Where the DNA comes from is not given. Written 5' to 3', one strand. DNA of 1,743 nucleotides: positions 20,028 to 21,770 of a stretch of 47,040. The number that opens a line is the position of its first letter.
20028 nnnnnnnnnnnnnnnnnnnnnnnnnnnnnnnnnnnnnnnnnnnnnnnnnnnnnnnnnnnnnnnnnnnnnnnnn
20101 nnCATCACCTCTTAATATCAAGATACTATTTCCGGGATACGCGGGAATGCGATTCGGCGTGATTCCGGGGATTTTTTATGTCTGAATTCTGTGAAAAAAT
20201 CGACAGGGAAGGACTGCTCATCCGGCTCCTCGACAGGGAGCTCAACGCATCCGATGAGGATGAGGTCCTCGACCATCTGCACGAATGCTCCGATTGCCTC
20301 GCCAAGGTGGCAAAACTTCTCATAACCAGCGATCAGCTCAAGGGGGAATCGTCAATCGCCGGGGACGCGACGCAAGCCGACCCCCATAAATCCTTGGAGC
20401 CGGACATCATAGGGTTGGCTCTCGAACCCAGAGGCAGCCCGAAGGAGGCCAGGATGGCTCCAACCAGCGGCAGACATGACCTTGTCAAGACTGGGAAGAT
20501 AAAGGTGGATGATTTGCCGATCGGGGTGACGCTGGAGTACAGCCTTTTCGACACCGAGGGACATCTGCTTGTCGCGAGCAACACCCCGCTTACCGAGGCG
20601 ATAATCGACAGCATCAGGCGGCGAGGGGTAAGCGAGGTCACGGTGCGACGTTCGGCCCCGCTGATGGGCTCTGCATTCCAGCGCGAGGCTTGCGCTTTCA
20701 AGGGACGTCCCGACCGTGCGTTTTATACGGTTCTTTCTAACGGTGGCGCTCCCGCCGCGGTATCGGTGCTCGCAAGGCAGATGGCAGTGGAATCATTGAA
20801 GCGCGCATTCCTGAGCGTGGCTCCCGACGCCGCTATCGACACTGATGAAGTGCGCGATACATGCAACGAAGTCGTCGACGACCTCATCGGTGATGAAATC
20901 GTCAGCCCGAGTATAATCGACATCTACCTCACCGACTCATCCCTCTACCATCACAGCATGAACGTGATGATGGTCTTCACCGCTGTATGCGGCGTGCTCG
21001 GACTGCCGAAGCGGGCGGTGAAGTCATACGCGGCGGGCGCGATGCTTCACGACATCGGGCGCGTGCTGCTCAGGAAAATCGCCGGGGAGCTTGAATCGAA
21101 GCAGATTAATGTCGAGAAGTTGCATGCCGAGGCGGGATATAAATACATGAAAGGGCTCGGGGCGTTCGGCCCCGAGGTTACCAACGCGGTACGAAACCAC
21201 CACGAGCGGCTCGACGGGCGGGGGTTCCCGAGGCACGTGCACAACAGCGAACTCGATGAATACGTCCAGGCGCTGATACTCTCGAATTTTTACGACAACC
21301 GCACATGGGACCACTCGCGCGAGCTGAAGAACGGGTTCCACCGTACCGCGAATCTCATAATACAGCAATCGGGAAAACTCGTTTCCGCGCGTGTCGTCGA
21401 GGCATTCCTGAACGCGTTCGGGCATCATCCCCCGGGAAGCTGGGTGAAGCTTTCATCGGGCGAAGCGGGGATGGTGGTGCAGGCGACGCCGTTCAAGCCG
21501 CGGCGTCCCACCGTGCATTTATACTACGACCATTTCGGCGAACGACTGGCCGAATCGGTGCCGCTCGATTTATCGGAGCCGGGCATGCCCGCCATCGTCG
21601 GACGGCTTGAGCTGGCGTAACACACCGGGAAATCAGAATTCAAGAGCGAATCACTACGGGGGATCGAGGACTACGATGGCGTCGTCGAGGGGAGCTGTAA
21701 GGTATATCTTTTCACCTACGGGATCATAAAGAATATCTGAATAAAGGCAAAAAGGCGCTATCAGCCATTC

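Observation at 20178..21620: Anti-sigma zinc-finger motif fused to an HD-GYP domain, directly downstream of an ECF sigma factor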

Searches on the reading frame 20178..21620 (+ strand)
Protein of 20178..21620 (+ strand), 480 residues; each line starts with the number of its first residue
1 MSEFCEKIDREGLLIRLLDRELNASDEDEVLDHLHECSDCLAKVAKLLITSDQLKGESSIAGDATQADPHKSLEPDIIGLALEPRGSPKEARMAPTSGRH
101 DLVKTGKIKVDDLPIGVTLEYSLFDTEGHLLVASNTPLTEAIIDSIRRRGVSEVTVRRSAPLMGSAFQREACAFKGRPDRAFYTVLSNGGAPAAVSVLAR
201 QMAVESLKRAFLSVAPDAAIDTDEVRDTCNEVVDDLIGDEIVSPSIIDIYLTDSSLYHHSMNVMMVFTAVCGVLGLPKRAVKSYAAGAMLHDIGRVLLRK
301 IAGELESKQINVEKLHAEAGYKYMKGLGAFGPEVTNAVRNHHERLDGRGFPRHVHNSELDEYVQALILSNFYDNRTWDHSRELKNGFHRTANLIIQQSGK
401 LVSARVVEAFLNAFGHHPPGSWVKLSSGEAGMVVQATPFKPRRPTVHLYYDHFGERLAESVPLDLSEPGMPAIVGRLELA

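Call 3: search_protein_families(library=pfam, proteins=[window:20178-21620:+], max_evalue=1)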
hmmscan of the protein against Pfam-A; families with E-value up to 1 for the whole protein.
window:20178-21620:+ (480 aa): 4 families
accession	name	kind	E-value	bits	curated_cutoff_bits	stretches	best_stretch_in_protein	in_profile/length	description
PF01966.28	HD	-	1.3e-08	35.5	22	1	257-352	2-93/116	HD domain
PF13487.12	HD_5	-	6.3e-08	33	27.2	1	255-361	13-125/170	HD domain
PF13490.11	zf-HC2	-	0.0026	18.3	22.2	1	13-40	7-34/35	Putative zinc-finger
PF08668.18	HDOD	-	0.1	12.5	22.9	1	255-304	94-141/196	HDOD domain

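Call 4: search_protein_families(library=ncbifam, proteins=[window:20178-21620:+], max_evalue=1)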
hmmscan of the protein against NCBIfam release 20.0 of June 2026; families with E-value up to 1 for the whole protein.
window:20178-21620:+ (480 aa): 8 families
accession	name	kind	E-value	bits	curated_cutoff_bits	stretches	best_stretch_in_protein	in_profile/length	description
NF053512.1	nitric_RR_NosR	exception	1e-17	64.3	400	2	253-417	189-357/422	response regulator c-di-GMP phosphodiesterase, NosR family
TIGR00277.1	HDIG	domain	1.6e-08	34.3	27.6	1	253-343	2-83/84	HDIG domain-containing metalloprotein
TIGR03276.1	Phn-HD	hypoth_equivalog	0.0015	18.1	214.6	1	281-341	43-98/179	phosphonate degradation HD-domain oxygenase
TIGR03988.1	antisig_RsrA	equivalog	0.0016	18.5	62.5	1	15-44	10-39/77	mycothiol system anti-sigma-R factor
TIGR02578.2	cas_TM1811_Csm1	equivalog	0.0053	15.5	170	1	284-353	4-59/753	type III-A CRISPR-associated protein Cas10/Csm1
TIGR03319.1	RNase_Y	equivalog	0.0078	14.8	454.35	1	256-344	330-403/514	ribonuclease Y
NF009343.0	PRK12703.1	equivalog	0.095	11.5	434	1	236-302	168-231/339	tRNA (cytidine(56)-2'-O)-methyltransferase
TIGR03833.1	TIGR03833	hypoth_equivalog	0.099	12.7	63.4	1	396-434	22-59/62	YwbE family protein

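Call 5: find_homologous_proteins(query=window:20178-21620:+)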
Query window:20178-21620:+ (480 aa): 73 proteins with E <= 0.001 among 8000 candidates.
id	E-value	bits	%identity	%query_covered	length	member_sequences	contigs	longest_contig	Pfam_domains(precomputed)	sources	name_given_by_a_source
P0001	0.0e+0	1079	100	100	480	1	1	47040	PF13487.13,PF01966.29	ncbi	-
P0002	4.4e-240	816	75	100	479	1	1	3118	PF13487.13,PF01966.29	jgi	jgi:putative nucleotidyltransferase with HDIG domain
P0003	1.5e-182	626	58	100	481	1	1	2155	PF13487.13,PF01966.29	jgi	jgi:HD-GYP domain-containing protein (c-di-GMP phosphodiesterase class II)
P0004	5.5e-163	561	55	99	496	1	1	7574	PF13487.13,PF01966.29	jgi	-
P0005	1.9e-161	556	53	99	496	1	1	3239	PF13487.13,PF01966.29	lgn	-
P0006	4.2e-161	555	53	99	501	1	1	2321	PF13487.13,PF01966.29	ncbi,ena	-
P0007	8.8e-160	551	52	99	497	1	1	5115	PF13487.13,PF01966.29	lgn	-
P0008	2.0e-159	550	52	98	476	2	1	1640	PF13487.13,PF01966.29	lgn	-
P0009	3.7e-158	546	50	98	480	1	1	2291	PF13487.13,PF01966.29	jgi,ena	-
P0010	2.8e-156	539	52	99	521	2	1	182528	PF13487.13,PF01966.29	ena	-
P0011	7.8e-138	479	58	76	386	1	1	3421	PF13487.13,PF01966.29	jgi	jgi:HD-GYP domain-containing protein (c-di-GMP phosphodiesterase class II)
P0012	4.7e-118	413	46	78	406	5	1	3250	PF13487.13,PF01966.29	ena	-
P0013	1.7e-103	365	57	57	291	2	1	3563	PF13487.13,PF01966.29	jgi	jgi:HD-GYP domain-containing protein (c-di-GMP phosphodiesterase class II)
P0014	5.0e-97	344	39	89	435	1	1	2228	PF08668.19,PF13487.13,PF01966.29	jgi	jgi:HD-GYP domain-containing protein (c-di-GMP phosphodiesterase class II)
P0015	3.4e-77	279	34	98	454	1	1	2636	PF13490.12,PF13487.13,PF01966.29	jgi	jgi:HD-GYP domain-containing protein (c-di-GMP phosphodiesterase class II)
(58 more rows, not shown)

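Call 8: search_solved_structures(query=A1, max_evalue=0.01, show_alignments=3)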
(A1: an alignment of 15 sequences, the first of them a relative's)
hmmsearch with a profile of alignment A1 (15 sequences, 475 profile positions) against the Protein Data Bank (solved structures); distinct sequences matched with E-value up to 0.01: 6.
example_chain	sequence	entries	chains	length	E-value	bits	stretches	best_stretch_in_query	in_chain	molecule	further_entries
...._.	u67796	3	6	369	1.4e-13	53.7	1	248-395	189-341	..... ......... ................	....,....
5z7c_A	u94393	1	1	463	7.3e-11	44.8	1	254-372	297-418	3'3'-cGAMP-specific phosphodiesterase 3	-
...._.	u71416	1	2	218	6.3e-10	41.7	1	274-408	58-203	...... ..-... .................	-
3tm8_A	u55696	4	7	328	1.1e-06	31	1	212-370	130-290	Uncharacterized protein | Uncharacterized protein Bd1817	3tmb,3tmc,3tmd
9rbz_A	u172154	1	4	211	2.1e-05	26.8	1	249-369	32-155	HD domain/sensory box protein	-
9rc0_A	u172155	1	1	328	5.4e-05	25.4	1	248-369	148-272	HD domain/sensory box protein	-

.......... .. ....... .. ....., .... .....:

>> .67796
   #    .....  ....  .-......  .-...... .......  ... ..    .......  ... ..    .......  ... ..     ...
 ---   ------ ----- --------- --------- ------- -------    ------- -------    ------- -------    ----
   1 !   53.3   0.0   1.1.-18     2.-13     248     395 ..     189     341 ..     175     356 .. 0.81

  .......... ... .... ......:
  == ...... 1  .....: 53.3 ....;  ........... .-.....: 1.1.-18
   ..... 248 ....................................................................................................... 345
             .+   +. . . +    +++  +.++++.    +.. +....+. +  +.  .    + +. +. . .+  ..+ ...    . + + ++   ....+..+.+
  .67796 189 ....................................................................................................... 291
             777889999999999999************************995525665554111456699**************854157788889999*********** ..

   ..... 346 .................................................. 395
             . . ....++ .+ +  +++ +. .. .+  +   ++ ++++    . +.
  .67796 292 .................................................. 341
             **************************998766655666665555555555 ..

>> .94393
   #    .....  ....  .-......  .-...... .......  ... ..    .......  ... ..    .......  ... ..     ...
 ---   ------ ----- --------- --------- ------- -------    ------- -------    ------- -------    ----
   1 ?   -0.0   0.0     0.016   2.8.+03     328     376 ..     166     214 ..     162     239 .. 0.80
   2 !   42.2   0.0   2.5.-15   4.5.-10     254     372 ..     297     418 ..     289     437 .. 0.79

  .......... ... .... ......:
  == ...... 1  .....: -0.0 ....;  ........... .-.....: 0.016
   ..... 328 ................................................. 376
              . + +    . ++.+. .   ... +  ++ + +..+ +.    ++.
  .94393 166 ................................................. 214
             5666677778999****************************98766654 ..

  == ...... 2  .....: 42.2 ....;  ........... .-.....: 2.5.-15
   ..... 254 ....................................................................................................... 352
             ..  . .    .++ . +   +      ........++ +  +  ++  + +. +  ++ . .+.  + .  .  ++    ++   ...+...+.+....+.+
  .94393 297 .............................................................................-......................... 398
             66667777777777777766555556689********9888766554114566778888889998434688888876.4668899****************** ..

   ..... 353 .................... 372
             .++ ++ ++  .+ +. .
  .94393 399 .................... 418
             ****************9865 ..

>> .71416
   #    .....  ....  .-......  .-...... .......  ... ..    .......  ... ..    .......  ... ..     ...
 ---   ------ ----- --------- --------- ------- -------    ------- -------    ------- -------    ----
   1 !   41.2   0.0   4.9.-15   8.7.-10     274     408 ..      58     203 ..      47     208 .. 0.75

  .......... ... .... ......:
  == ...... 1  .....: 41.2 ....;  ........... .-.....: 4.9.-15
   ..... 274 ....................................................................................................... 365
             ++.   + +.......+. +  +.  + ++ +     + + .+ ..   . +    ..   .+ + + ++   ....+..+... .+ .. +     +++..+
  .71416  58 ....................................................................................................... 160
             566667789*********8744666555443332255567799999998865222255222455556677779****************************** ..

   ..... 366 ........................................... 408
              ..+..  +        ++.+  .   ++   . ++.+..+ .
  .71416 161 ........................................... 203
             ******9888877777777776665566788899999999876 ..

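Call 9: find_encoding_contigs(protein=P0010, flank=8000, max_places=3)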
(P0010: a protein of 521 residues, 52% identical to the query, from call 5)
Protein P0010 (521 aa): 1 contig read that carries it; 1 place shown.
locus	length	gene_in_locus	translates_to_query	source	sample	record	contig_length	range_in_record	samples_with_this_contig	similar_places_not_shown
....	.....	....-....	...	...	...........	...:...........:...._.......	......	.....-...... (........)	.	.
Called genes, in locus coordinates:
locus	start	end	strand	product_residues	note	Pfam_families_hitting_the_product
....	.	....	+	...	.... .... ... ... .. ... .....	-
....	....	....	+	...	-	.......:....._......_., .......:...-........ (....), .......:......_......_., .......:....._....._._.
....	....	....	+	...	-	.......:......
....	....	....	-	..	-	-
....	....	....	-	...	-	-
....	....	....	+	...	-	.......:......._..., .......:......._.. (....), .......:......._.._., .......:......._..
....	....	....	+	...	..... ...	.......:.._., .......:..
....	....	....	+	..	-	-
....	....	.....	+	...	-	-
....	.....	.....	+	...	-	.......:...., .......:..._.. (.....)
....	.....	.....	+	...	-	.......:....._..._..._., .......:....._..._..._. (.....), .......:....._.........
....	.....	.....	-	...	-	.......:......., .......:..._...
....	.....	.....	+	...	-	-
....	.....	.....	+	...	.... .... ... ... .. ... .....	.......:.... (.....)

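Call 10: find_encoding_contigs(protein=P0004, flank=8000, max_places=3)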
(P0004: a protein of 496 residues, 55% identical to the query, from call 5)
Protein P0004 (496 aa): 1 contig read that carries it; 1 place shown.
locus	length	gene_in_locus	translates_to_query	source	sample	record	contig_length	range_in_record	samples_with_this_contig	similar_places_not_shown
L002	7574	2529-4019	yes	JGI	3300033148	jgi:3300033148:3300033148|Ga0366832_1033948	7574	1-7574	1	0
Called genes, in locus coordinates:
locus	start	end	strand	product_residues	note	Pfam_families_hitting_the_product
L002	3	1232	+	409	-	?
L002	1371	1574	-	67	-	-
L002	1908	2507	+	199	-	PF07638:Sigma70_ECF, PF04542:Sigma70_r2 (weak), PF08281:Sigma70_r4_2, PF04545:Sigma70_r4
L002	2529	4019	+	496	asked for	PF13487:HD_5, PF01966:HD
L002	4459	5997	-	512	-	PF00224:PK, PF02887:PK_C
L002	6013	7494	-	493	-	PF01943:Polysacc_synt, PF01554:MatE (weak)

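Call 11: find_encoding_contigs(protein=P0007, flank=8000, max_places=3)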
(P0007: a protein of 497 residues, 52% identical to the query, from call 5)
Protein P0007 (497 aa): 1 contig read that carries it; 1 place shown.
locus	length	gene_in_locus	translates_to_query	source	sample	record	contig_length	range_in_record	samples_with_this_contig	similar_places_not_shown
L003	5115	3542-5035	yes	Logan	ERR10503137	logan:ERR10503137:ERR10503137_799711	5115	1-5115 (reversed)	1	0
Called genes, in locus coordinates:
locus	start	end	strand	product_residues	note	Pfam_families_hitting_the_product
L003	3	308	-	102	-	?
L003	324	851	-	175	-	-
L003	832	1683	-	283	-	-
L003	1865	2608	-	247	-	PF01138:RNase_PH, PF03725:RNase_PH_C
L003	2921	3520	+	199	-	PF07638:Sigma70_ECF, PF04542:Sigma70_r2 (weak), PF08281:Sigma70_r4_2, PF04545:Sigma70_r4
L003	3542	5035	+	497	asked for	PF13487:HD_5, PF01966:HD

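Call 12: find_encoding_contigs(protein=P0015, flank=8000, max_places=3)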
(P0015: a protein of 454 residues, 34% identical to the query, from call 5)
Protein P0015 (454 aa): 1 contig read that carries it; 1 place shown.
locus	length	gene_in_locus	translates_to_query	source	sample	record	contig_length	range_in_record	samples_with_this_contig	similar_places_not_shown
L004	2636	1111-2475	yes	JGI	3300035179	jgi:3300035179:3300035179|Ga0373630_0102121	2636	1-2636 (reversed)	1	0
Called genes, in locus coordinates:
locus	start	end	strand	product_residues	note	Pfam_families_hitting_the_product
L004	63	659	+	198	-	PF07638:Sigma70_ECF, PF04542:Sigma70_r2 (weak), PF08281:Sigma70_r4_2, PF04545:Sigma70_r4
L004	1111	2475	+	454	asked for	PF13490:zf-HC2 (faint), PF01966:HD, PF13487:HD_5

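Call 14: find_related_loci(query=A1, collection=genome_contigs, flank=6000)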
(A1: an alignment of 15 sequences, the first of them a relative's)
Query A1 (480 aa) in genome_contigs; peptide patterns used: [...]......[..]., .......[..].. (x = any residue, [..] = any of these).
599 stretches matched a pattern (row limit reached: there are more); 492 encode a relative of the query (tblastn E <= 1e-3); the best 80 are kept; 80 distinct loci.
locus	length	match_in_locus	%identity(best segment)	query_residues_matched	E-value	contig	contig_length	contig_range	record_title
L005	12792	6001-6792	29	192-451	3e-29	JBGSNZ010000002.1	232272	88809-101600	MAG: Acetivibrio sp. isolate JTS-AC268 k141_2293363, whole genome shotgun sequence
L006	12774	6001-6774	29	224-478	7e-27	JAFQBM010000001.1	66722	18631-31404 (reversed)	MAG: Lachnospiraceae bacterium isolate RGIG1668 Goat_Cecum-1__c30, whole genome shotgun sequence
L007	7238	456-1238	24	200-456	4e-26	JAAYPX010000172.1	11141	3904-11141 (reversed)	MAG: Clostridiales bacterium isolate AS22ysBPME_292 123582_AS22, whole genome shotgun sequence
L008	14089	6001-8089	30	219-459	2e-25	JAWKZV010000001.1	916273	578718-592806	MAG: Porticoccaceae bacterium isolate AC1.2 AC1.2.fa-1, whole genome shotgun sequence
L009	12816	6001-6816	25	200-467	1e-25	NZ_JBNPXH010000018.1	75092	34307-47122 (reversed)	Anaerotaenia torta strain DSM 100431 Ga0415261_18, whole genome shotgun sequence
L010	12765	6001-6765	28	220-470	3e-25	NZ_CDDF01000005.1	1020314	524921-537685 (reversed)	Aeromonas eucrenophila strain CECT 4224, whole genome shotgun sequence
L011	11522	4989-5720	28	224-465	2e-25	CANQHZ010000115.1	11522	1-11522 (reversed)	MAG: uncultured Lachnospiraceae bacterium isolate Lapin-028__bin75 genome assembly, contig: Lapin-028__NODE_6306_length_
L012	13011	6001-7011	26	115-451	7e-25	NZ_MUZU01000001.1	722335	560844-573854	Pseudocolwellia agarivorans strain QM50 contig1, whole genome shotgun sequence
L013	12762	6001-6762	29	220-469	2e-24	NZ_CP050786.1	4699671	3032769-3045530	Aeromonas media strain DSM 4881 chromosome, complete genome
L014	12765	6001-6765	28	219-468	2e-24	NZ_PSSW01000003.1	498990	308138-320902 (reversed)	Marinobacter flavimaris strain LMG 23834 MDHKLMBL_3, whole genome shotgun sequence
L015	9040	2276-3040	27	220-470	4e-24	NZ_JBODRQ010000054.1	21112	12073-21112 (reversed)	MAG: Aeromonas sp. isolate M5_bin.7_H NODE_170_length_21112_cov_78.006791, whole genome shotgun sequence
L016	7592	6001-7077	24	107-450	3e-24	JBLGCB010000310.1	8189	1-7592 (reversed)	MAG: Phenylobacterium sp. isolate 3300055174_78 Ga0535679_0006208, whole genome shotgun sequence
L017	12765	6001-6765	26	219-468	5e-25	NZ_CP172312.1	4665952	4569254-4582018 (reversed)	Allohahella sp. A8 chromosome, complete genome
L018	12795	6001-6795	27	207-468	2e-23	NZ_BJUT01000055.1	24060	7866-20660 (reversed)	Pseudoalteromonas atlantica strain NBRC 103033 sequence055, whole genome shotgun sequence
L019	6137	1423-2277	28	197-467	7e-23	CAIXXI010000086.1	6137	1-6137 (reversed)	MAG: uncultured Burkholderiales bacterium isolate Ki3-D2_bin-1992 genome assembly, contig: bin-1992:086/560, whole genom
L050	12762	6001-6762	25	201-451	1e-18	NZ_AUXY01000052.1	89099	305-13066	Pseudoalteromonas luteoviolacea H33-S contig_16, whole genome shotgun sequence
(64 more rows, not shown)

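Call 27: search_protein_families(library=pfam, alignment_id=A1, max_evalue=0.1)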
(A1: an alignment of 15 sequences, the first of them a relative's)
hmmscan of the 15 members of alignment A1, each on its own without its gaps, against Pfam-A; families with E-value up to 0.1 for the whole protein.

A. member 1, P0001 (480 aa): 3 families
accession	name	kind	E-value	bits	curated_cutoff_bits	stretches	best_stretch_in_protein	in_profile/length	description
PF01966.28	HD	-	1.3e-08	35.5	22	1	257-352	2-93/116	HD domain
PF13487.12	HD_5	-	6.3e-08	33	27.2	1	255-361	13-125/170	HD domain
PF13490.11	zf-HC2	-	0.0026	18.3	22.2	1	13-40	7-34/35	Putative zinc-finger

B. families by the number of members that match (of 15 scanned): 8 families
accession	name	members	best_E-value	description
PF13487.12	HD_5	15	4.2e-16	HD domain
PF01966.28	HD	15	4.3e-15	HD domain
PF13490.11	zf-HC2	11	1.1e-05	Putative zinc-finger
PF08668.18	HDOD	10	1.3e-05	HDOD domain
PF02881.24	SRP54_N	2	0.037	SRP54-type protein, helical bundle domain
PF09509.15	Hypoth_Ymh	1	0.03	Protein of unknown function (Hypoth_ymh)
PF07862.16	Nif11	1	0.033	Nif11 domain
PF18019.7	Cas3_HD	1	0.075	Cas3, HD domain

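Call 33: search_protein_representatives(alignment_id=A1)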
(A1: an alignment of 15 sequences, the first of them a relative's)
Query: 15 sequences, 475 profile positions. Proteins with E-value up to 0.001 (for the whole library): 90546; up to 1e-10: 32516; up to 1e-30: 1559. The best 150 are listed.
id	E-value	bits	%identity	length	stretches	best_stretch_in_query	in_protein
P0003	7.4e-236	799.9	-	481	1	1-474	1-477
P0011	3.9e-193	659.1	-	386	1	105-474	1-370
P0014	6.4e-177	605.6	-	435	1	78-474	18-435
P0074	4.0e-148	510.6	-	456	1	4-474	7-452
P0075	3.2e-118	412.0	-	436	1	94-470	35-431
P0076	7.8e-94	331.6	-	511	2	174-473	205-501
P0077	2.6e-83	296.9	-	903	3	101-468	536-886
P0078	4.8e-82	292.7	-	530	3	181-466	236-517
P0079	1.9e-73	264.4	-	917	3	189-461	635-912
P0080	1.9e-73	264.4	-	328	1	183-470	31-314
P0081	4.8e-55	203.7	-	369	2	183-471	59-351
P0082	5.2e-55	203.6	-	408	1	101-473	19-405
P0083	7.0e-54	199.9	-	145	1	334-474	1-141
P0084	4.3e-53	197.3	-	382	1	103-463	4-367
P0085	3.0e-52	194.5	-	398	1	100-470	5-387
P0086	1.8e-51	192.0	-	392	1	101-473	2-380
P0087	7.0e-51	190.0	-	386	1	102-474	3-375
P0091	3.7e-49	184.3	-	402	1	102-464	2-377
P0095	6.2e-49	183.6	-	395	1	101-463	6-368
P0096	6.5e-49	183.5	-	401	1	98-473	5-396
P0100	5.1e-48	180.5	-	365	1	102-470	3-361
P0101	9.7e-48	179.6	-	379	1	101-471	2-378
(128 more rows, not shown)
